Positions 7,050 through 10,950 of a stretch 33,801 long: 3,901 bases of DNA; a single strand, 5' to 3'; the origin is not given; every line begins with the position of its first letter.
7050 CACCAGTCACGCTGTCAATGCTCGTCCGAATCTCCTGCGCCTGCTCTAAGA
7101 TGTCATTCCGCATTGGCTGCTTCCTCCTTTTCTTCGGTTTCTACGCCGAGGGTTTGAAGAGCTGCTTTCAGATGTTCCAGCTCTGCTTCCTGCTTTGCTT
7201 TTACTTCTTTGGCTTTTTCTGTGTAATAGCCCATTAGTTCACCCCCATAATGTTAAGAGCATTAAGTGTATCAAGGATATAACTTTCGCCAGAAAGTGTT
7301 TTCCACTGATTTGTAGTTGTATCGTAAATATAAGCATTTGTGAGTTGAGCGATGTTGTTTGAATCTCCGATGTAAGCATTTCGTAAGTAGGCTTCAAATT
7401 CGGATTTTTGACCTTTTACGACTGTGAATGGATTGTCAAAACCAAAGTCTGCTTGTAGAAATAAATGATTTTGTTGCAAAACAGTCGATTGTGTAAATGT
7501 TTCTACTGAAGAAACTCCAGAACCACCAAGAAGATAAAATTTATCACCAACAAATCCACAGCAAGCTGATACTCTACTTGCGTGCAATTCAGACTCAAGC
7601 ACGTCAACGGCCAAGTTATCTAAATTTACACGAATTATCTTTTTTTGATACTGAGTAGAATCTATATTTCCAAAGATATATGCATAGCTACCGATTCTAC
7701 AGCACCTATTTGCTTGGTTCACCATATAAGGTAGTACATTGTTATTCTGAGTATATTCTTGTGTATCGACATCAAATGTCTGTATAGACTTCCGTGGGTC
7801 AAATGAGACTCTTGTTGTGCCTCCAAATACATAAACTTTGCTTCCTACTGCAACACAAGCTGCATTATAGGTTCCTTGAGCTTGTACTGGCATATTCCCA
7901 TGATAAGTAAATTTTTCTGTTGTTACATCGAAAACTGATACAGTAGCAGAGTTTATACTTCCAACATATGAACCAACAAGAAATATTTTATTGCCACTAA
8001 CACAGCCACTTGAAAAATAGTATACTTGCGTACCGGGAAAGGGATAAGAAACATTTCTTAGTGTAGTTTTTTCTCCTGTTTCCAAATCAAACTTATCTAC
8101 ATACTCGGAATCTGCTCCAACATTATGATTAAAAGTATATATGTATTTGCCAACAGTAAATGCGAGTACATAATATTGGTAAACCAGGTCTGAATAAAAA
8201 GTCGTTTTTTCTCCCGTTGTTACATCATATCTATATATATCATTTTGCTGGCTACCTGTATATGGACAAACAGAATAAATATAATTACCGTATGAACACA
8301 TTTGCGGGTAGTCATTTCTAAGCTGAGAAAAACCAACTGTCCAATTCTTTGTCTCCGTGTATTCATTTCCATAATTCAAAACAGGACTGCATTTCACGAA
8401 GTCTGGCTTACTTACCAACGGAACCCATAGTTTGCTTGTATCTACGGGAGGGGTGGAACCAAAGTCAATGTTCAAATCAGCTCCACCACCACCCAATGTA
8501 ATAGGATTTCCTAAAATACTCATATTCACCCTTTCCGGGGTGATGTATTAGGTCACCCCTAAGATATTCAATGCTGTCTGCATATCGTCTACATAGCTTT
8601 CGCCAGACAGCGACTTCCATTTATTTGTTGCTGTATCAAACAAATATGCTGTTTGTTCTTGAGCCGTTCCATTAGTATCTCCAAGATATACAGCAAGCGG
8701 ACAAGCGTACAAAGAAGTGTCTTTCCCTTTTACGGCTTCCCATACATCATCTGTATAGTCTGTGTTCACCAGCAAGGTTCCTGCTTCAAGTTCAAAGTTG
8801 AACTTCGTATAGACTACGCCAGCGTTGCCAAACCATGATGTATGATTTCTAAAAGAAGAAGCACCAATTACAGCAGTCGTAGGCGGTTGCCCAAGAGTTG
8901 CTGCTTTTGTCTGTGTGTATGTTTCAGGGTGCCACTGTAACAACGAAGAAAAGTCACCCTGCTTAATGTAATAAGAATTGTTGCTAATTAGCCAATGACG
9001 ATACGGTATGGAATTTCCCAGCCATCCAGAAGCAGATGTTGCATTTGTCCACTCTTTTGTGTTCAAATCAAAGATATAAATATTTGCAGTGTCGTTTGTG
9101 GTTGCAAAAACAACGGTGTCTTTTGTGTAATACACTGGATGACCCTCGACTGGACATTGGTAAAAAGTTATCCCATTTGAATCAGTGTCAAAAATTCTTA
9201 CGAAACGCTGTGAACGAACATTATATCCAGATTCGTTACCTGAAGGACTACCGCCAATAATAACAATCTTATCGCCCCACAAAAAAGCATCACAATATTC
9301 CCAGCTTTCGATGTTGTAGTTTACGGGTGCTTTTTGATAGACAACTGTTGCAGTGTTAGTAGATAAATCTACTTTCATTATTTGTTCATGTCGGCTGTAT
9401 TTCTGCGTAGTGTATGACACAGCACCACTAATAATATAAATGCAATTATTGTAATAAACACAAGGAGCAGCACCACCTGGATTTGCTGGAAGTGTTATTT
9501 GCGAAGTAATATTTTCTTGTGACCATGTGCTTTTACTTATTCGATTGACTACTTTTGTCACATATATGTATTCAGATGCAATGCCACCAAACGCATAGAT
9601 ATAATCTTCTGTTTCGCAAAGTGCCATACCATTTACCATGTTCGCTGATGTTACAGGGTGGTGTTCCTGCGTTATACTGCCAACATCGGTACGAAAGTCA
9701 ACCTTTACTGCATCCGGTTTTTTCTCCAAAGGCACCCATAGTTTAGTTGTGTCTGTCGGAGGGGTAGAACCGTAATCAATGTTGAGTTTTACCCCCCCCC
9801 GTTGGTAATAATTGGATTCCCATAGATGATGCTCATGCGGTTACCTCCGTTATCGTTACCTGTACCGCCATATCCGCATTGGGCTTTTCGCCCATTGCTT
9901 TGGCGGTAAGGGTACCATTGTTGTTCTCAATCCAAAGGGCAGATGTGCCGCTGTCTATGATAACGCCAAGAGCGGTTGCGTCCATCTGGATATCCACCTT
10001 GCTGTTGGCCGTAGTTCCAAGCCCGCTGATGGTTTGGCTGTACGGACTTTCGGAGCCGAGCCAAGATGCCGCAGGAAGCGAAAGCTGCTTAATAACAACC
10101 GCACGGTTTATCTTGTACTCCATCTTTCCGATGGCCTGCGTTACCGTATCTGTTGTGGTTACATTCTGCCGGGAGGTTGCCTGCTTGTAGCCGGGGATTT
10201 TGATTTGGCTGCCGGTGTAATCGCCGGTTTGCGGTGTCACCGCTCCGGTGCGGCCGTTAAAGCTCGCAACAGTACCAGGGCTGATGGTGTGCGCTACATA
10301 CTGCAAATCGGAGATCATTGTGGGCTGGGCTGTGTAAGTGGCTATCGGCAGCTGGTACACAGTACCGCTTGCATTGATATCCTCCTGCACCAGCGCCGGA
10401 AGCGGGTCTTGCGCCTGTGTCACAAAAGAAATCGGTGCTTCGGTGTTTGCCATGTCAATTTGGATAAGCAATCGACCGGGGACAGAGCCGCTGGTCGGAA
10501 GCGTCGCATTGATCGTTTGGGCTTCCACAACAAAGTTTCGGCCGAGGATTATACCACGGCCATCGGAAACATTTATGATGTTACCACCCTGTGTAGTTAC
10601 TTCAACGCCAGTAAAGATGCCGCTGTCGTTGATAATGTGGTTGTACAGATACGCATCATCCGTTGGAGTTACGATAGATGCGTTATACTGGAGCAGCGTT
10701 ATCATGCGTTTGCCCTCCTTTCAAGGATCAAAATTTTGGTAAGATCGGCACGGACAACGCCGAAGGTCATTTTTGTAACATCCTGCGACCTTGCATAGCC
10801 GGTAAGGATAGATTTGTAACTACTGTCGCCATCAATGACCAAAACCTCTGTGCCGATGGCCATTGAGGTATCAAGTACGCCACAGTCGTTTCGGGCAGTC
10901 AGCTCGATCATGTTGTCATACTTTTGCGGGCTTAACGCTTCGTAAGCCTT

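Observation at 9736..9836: A G9/C9 homopolymer splits the N-terminus of the first Kelch-like tail-fibre gene: candidate phase-variable or frameshift-dependent receptor-binding protein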

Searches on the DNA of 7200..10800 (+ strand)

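Call 4: search_dna_similar(query=window:7200-10800:+, collection=phages, mode=near, max_rows=30)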
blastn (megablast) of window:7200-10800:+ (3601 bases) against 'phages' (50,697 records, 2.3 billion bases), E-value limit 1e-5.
No match.

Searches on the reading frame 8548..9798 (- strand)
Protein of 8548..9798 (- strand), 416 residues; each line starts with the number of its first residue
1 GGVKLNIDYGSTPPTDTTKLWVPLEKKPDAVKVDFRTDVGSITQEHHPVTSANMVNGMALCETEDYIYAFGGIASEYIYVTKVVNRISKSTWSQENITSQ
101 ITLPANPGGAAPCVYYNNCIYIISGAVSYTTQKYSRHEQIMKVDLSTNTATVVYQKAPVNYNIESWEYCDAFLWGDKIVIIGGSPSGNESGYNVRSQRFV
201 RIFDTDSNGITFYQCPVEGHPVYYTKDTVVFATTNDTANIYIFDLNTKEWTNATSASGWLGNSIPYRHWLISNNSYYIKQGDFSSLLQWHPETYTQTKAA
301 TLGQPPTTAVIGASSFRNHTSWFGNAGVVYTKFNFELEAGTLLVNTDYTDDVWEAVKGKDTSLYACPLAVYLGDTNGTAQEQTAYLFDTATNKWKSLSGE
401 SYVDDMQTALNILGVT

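Call 55: predict_structure(alignment_id=A1)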
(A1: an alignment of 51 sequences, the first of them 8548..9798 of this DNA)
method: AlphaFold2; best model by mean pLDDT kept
length: 416 residues; sequences in the alignment: 51
mean_pLDDT: 85.0   pTM: 0.77
mean pLDDT of the five models: 85.0, 84.8, 83.2, 80.1, 79.8
residues with pLDDT >= 90: 161; 70-90: 205; 50-70: 47; < 50: 3
segments of 3 or more residues with pLDDT < 50: none
pLDDT, mean of each block of 10 residues (from residue 1): 72 89 89 72 87 87 95 84 95 96 94 96 90 88 98 90 89 95 91 93 98 92 89 72 95 66 70 82 87 82 79 83 87 78 80 78 83 79 88 82 64 61
secondary structure, 60 per line:
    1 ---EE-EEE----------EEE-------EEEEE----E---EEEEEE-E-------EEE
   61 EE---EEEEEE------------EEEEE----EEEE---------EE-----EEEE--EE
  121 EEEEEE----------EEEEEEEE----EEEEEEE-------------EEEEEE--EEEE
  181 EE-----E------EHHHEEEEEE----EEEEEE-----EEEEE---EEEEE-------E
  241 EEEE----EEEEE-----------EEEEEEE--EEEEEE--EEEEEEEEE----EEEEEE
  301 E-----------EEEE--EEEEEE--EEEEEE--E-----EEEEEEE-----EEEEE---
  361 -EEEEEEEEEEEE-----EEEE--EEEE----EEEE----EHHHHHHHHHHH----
elements in order: E7-9 E20-22 E30-34 E43-48 E58-62 E66-71 E84-88 E93-96 E113-116 E119-126 E137-144 E149-155 E169-174 E177-182 E199-204 E209-214 E220-224 E228-232 E240-244 E249-253 E265-271 E274-279 E282-290 E295-301 E313-316 E319-324 E327-332 E341-347 E353-357 E362-373 E379-382 E385-388 E393-396 H402-412

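Call 59: fold_search(model_id=the predicted structure, library=pdb)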
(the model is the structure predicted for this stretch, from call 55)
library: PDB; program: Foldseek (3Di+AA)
matches with E <= 10: 1412; with E <= 0.001: 824
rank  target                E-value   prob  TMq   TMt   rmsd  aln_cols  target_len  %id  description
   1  9d8p_A                1.9e-12  1.00  0.49  0.55   5.3       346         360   12  Focused map of Cryo-EM structure of Ubiquitin C-degron bound to KLHDC10-EloB/C (released 2024-11-20)
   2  9mf0_J                3.2e-12  1.00  0.52  0.65   5.3       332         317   11  Crystal structure of KRAS(GDP) bound to LZTR1(Kelch domain) (released 2025-09-10)
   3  9mey_B                6.9e-12  1.00  0.51  0.64   5.3       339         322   11  Crystal structure of RIT1(GDP) bound to LZTR1(Kelch domain) (released 2025-09-10)
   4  9mez_D                7.6e-12  1.00  0.51  0.64   5.4       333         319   13  Crystal structure of MRAS(GDP) bound to LZTR1(Kelch domain) (released 2025-09-10)
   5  9mf0_F                1.0e-11  1.00  0.50  0.63   5.5       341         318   11  Crystal structure of KRAS(GDP) bound to LZTR1(Kelch domain) (released 2025-09-10)
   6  9qdu_A                1.3e-11  1.00  0.43  0.60   5.3       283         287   13  KEAP1 complexed to cyclic peptide 30 (released 2026-03-18)
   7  7ong                  1.6e-11  1.00  0.46  0.61  13.9       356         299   15  Crystal structure of the computationally designed SAKe6BE-L1 protein (released 2022-12-14)
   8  9mez_J                2.0e-11  1.00  0.50  0.63   5.3       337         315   12  Crystal structure of MRAS(GDP) bound to LZTR1(Kelch domain) (released 2025-09-10)
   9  9mf0_D                2.5e-11  1.00  0.49  0.61   5.6       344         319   11  Crystal structure of KRAS(GDP) bound to LZTR1(Kelch domain) (released 2025-09-10)
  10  5gq0_A                2.6e-11  1.00  0.52  0.62   5.6       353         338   11  Crystal structure of the Epithiospecifier Protein, ESP from Arabidopsis thaliana (released 2016-08-17)
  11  7on7_B                2.7e-11  1.00  0.42  0.61   4.8       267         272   13  Crystal structure of the computationally designed SAKe6BE-L2 protein (released 2022-12-14)
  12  7ona                  3.0e-11  1.00  0.43  0.61   4.9       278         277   16  Crystal structure of the computationally designed SAKe6AC protein (released 2022-12-14)
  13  7on8                  3.0e-11  1.00  0.45  0.59   5.4       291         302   13  Crystal structure of the computationally designed SAKe6AR protein (released 2022-12-14)
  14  5gq0_B                3.5e-11  1.00  0.52  0.64   5.5       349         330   12  Crystal structure of the Epithiospecifier Protein, ESP from Arabidopsis thaliana (released 2016-08-17)
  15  7c60                  3.5e-11  1.00  0.45  0.60   7.8       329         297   12  Crystal structure of Keap1 in complex with monoethyl fumarate (MEF) (released 2020-08-05)
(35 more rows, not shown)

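Call 61: fold_search(model_id=the predicted structure, library=viral)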
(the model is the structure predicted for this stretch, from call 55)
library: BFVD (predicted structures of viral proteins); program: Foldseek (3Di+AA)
matches with E <= 10: 933; with E <= 0.001: 197
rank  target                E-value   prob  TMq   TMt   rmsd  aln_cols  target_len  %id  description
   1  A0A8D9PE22            1.3e-21  1.00  0.45  0.44  12.5       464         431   21  Uncharacterized protein [Myoviridae sp. ctjz83]
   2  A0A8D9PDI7            5.2e-15  1.00  0.52  0.50  12.2       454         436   22  mRNA splicing protein [Podoviridae sp. ct5O42]
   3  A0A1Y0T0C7            1.3e-13  1.00  0.51  0.32   4.5       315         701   15  Virion structural protein [Pseudomonas phage Noxifer]
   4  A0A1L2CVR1            2.3e-12  1.00  0.47  0.64   5.1       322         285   13  Kelch-like protein [Pectobacterium phage vB_PcaM_CBB]
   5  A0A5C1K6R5            5.4e-12  1.00  0.52  0.68   4.3       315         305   12  Kelch repeat protein [Pseudomonas phage vB_PaeM_PS119XW]
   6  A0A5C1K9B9            7.4e-12  1.00  0.50  0.35   5.5       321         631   14  Uncharacterized protein [Pseudomonas phage vB_PaeM_PS119XW]
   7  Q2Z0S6                1.1e-11  1.00  0.46  0.39   4.8       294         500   17  Putative Kelch-like ECH-associated protein [Pseudomonas phage EL]
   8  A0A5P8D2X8            2.2e-11  1.00  0.41  0.52   9.7       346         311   14  (no name in the UniProt tables at hand)
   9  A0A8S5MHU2            2.8e-11  1.00  0.42  0.41  12.6       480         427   14  Kelch-like protein 3, Serine/threonine-protein kinase domain, transferase [Siphoviridae sp. ctHxr66]
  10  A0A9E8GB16            4.0e-11  1.00  0.45  0.58   8.2       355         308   12  (no name in the UniProt tables at hand)
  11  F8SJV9                5.1e-11  1.00  0.51  0.43   4.6       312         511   11  Virion structural protein [Pseudomonas phage PhiPA3]
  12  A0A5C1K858            7.7e-11  1.00  0.48  0.40   5.6       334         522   14  Uncharacterized protein [Pseudomonas phage vB_PaeM_PS119XW]
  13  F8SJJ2                9.0e-11  1.00  0.49  0.35   5.2       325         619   14  Uncharacterized protein 360 [Pseudomonas phage PhiPA3]
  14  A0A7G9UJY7            1.6e-10  1.00  0.43  0.58   4.8       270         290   13  Kelch-like protein [Lumpy skin disease virus]
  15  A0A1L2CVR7            1.9e-10  1.00  0.47  0.65  14.8       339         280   12  Structural protein [Pectobacterium phage vB_PcaM_CBB]
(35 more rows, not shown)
